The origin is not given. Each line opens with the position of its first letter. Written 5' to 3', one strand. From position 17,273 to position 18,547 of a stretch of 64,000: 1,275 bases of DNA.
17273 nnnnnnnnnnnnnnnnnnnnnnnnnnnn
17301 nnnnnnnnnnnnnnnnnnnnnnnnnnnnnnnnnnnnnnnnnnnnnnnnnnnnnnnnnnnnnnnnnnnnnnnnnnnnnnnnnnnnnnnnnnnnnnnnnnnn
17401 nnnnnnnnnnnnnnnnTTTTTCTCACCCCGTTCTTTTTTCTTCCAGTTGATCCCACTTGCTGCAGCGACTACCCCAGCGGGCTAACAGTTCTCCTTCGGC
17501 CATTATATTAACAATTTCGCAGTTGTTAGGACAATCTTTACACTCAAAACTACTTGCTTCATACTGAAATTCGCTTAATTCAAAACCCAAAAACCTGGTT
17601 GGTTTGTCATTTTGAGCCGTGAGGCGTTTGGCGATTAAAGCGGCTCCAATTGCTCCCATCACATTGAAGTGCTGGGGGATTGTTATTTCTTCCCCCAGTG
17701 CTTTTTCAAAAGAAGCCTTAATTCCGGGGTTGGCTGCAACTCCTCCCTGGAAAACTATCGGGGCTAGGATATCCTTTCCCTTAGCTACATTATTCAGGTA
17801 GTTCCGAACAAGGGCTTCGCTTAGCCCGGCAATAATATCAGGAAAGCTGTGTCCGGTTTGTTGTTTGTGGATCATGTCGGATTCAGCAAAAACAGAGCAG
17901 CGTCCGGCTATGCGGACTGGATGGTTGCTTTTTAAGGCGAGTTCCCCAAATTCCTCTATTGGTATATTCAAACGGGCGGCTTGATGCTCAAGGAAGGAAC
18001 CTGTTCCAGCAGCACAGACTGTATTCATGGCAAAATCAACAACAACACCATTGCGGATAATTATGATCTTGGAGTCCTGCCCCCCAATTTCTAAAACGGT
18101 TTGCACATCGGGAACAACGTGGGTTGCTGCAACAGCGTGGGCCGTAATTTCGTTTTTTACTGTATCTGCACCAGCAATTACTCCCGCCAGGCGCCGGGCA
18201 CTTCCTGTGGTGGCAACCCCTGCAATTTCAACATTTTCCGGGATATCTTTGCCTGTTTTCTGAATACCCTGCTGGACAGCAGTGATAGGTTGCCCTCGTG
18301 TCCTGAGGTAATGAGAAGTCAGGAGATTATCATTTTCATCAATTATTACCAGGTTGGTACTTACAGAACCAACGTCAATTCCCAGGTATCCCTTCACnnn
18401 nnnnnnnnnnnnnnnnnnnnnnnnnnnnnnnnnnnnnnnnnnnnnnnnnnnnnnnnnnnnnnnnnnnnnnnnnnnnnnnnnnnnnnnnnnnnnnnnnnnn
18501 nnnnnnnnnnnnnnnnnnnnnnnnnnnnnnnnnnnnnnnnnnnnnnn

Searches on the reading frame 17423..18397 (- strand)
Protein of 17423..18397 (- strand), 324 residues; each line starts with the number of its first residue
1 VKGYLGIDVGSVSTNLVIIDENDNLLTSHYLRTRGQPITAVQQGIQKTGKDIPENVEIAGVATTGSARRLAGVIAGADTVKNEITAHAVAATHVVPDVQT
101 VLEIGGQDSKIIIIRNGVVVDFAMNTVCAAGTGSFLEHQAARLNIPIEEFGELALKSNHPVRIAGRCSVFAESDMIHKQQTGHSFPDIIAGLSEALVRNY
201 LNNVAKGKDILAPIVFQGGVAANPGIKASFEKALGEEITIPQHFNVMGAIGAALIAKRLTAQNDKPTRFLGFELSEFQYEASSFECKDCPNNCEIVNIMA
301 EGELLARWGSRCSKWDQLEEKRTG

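Call 44: search_protein_families(library=pfam, proteins=[window:17423-18397:-], max_evalue=1e-12)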
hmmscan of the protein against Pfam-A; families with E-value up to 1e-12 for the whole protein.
window:17423-18397:- (324 aa): 1 family
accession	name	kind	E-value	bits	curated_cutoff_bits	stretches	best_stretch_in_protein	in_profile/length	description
PF01869.26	BcrAD_BadFG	-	9.4e-47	160.2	31.5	1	5-256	1-271/271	BadF/BadG/BcrA/BcrD ATPase family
